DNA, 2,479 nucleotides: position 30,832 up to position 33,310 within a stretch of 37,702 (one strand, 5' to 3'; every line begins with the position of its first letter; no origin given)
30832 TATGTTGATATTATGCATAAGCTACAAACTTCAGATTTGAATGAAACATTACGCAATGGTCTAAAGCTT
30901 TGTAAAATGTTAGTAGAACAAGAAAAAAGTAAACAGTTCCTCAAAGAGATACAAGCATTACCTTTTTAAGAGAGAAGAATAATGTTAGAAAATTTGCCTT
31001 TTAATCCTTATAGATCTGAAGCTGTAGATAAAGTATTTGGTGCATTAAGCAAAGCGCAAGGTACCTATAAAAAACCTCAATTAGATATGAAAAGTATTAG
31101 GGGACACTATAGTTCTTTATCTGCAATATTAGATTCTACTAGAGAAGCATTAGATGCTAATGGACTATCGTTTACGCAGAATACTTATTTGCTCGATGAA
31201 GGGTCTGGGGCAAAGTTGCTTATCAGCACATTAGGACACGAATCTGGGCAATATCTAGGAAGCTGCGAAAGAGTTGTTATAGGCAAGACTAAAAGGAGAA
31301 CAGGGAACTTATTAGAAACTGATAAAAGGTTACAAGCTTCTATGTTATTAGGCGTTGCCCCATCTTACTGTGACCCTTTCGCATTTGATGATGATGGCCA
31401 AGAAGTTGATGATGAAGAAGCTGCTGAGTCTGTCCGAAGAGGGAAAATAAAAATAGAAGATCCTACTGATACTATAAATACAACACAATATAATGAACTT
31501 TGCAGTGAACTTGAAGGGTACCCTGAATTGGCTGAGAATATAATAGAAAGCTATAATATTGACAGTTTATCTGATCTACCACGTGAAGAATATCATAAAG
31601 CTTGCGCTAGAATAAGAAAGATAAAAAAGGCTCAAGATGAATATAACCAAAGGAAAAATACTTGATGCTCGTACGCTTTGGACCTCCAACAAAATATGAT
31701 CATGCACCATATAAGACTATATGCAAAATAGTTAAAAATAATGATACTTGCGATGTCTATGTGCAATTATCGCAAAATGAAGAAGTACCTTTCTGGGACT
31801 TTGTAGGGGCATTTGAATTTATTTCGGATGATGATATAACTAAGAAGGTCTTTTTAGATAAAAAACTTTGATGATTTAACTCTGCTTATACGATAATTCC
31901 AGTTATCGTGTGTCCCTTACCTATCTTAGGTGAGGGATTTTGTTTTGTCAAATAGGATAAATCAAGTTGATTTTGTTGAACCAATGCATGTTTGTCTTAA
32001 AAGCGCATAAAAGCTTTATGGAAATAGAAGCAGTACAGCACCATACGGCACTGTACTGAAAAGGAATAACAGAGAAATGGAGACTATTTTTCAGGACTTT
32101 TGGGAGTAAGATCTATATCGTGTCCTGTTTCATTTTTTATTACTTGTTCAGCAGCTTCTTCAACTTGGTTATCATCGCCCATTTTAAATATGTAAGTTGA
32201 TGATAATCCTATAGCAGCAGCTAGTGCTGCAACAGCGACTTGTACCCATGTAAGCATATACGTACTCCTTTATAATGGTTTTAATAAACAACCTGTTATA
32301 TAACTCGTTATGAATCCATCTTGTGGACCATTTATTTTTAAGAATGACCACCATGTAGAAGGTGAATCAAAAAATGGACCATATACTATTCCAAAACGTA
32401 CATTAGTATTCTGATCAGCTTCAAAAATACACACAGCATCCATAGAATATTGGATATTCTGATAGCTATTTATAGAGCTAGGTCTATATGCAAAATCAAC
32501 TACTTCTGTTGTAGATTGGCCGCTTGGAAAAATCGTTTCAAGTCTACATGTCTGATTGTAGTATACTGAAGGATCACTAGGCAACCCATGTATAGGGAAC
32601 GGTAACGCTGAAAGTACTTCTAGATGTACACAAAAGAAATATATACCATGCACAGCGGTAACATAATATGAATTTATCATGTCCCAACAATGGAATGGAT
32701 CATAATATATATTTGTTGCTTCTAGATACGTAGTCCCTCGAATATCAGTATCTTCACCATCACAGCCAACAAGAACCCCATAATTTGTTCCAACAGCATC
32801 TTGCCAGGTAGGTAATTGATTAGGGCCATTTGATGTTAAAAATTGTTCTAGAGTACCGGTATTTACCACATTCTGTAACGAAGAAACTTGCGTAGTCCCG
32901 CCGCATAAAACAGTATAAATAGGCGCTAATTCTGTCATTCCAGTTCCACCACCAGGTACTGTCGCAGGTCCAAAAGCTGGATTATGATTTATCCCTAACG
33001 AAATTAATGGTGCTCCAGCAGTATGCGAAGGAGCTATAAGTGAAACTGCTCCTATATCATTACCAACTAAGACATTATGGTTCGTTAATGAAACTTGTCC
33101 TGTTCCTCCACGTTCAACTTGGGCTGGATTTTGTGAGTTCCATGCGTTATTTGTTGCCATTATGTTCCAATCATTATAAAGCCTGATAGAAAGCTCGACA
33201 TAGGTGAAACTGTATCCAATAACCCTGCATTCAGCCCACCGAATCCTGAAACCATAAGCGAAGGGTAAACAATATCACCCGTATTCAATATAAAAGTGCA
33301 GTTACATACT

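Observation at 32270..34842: Tandem trio of receptor-binding paralogues with a conserved N-terminal adaptor and divergent C1q/TNF-like heads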

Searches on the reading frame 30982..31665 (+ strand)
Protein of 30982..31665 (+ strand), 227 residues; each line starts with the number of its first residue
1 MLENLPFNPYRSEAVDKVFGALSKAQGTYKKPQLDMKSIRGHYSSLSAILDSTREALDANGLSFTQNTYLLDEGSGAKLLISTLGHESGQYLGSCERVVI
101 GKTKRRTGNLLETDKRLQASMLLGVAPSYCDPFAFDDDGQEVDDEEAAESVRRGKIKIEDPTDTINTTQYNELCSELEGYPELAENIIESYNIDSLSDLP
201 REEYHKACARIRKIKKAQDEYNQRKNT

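Call 12: search_protein_families(library=phrogs, proteins=[window:30982-31665:+], max_evalue=0.001)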
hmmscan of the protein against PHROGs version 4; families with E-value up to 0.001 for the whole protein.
window:30982-31665:+ (227 aa): 2 families
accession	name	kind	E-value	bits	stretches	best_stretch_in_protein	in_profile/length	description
phrog_2324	-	DNA, RNA and nucleotide metabolism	2.1e-11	44.8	1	12-166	5-155/193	Erf-like ssDNA annealing protein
phrog_155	-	DNA, RNA and nucleotide metabolism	3.4e-10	41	1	11-76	61-128/308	Erf-like ssDNA annealing protein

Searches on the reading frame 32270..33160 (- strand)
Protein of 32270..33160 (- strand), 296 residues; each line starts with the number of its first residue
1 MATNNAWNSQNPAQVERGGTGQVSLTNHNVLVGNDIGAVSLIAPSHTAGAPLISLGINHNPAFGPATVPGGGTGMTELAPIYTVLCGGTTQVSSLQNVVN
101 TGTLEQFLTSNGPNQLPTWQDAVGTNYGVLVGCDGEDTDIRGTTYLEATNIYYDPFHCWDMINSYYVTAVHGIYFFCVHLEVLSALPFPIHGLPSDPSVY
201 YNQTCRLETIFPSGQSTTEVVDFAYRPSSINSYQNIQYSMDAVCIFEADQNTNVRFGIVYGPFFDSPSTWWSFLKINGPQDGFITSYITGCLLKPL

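Call 7: search_protein_families(library=pfam, proteins=[window:32270-33160:-], max_evalue=1)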
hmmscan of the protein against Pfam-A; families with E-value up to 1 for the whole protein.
window:32270-33160:- (296 aa): 0 families

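Call 8: search_protein_families(library=phrogs, proteins=[window:32270-33160:-], max_evalue=0.1)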
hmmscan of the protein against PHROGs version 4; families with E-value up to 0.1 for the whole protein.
window:32270-33160:- (296 aa): 1 family
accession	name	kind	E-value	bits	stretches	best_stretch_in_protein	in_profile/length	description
phrog_31660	-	tail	0.093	13.5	0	13-50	67-103/182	tail fiber protein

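Call 48: predict_structure(alignment_id=A5)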
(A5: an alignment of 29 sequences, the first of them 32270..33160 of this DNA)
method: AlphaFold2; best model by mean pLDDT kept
length: 296 residues; sequences in the alignment: 29
mean_pLDDT: 64.2   pTM: 0.52
mean pLDDT of the five models: 64.2, 62.9, 62.0, 60.0, 58.6
residues with pLDDT >= 90: 0; 70-90: 118; 50-70: 99; < 50: 79
segments of 3 or more residues with pLDDT < 50: 1-4, 6-8, 10-31, 33-36, 38-50, 65-78, 261-263, 265-271
pLDDT, mean of each block of 10 residues (from residue 1): 47 45 45 47 46 51 48 47 72 74 81 83 65 65 67 80 82 87 61 51 65 58 63 74 85 63 47 66 83 87
secondary structure, 60 per line:
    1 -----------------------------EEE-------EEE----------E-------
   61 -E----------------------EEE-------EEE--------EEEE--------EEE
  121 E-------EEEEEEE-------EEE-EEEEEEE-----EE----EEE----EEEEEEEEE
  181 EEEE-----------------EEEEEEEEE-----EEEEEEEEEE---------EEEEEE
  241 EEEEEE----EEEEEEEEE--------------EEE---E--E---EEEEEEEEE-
elements in order: E30-32 E40-42 E85-87 E95-97 E106-109 E118-121 E129-135 E143-145 E147-153 E165-167 E172-184 E202-210 E216-225 E235-246 E251-259 E274-276 E287-295

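Call 51: fold_search(model_id=the predicted structure, library=pdb)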
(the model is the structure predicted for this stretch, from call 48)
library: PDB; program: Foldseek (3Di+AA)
matches with E <= 10: 993; with E <= 0.001: 128
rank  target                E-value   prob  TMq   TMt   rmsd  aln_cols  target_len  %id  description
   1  4d7y                  1.4e-05  1.00  0.33  0.68   5.8       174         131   11  Crystal structure of mouse C1QL1 globular domain (released 2015-01-28)
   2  4qqp                  1.5e-05  1.00  0.36  0.74   4.5       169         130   12  Crystal structure of C1QL3 mutant D207A (released 2015-04-15)
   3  4qqo                  1.6e-05  1.00  0.36  0.74   4.7       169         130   12  Crystal structure of C1QL3 mutant D205A (released 2015-04-22)
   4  2wnv_B                1.9e-05  1.00  0.36  0.76   6.6       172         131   11  Complex between C1q globular heads and deoxyribose (released 2010-05-26)
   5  4qpy_B                1.9e-05  1.00  0.36  0.71   4.5       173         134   14  Crystal structure of C1QL2 (released 2015-04-15)
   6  9lkk_H                2.1e-05  1.00  0.35  0.74   4.2       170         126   11  Crystal structure of C1ql1-gC1q hexamer (released 2025-12-17)
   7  8vwy_E                2.5e-05  1.00  0.38  0.80   3.1       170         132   10  Complex structure of mouse C1ql3 with BAI3 (released 2025-02-05)
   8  4nn0_C                2.5e-05  1.00  0.33  0.66   7.9       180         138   10  Crystal structure of the C1QTNF5 globular domain in space group P63 (released 2014-03-26)
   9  4qqh                  2.6e-05  1.00  0.36  0.74   4.5       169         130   12  Crystal structure of C1QL3 in space group H32 (released 2015-04-15)
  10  5kc5                  2.6e-05  1.00  0.30  0.59   6.1       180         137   13  Crystal structure of the Cbln1 C1q domain trimer (released 2016-07-27)
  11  4qq2_C                2.9e-05  1.00  0.37  0.79   3.3       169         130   10  Crystal structure of C1QL1 (released 2015-04-15)
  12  9lkk_F                2.9e-05  1.00  0.36  0.74   4.5       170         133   11  Crystal structure of C1ql1-gC1q hexamer (released 2025-12-17)
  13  4qql_C                3.1e-05  1.00  0.38  0.78   3.3       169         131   10  Crystal structure of C1QL3 in P1 space group (released 2015-04-22)
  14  4nn0_B                3.2e-05  1.00  0.33  0.63   7.4       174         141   11  Crystal structure of the C1QTNF5 globular domain in space group P63 (released 2014-03-26)
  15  4ous                  3.6e-05  1.00  0.38  0.79   3.6       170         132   10  Crystal structure of zebrafish Caprin-2 C1q domain (released 2014-10-29)
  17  6mkz_A                3.8e-05  1.00  0.38  0.62   5.4       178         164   11  Crystal structure of murine 4-1BB/4-1BBL complex (released 2018-12-19)
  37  6mkz_C                8.2e-05  1.00  0.36  0.59   5.8       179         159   10  Crystal structure of murine 4-1BB/4-1BBL complex (released 2018-12-19)
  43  6cpr_C                1.2e-04  1.00  0.34  0.60   5.3       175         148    8  Crystal structure of 4-1BBL/4-1BB complex in C2 space group (released 2018-05-09)
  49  6mgp_C                1.6e-04  1.00  0.35  0.60   5.2       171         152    9  Structure of human 4-1BB / 4-1BBL complex (released 2018-11-14)
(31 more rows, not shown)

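Call 88: search_protein_families(library=ncbifam, proteins=[window:32270-33160:-], max_evalue=0.1)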
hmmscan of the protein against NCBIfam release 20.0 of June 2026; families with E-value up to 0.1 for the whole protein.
window:32270-33160:- (296 aa): 0 families
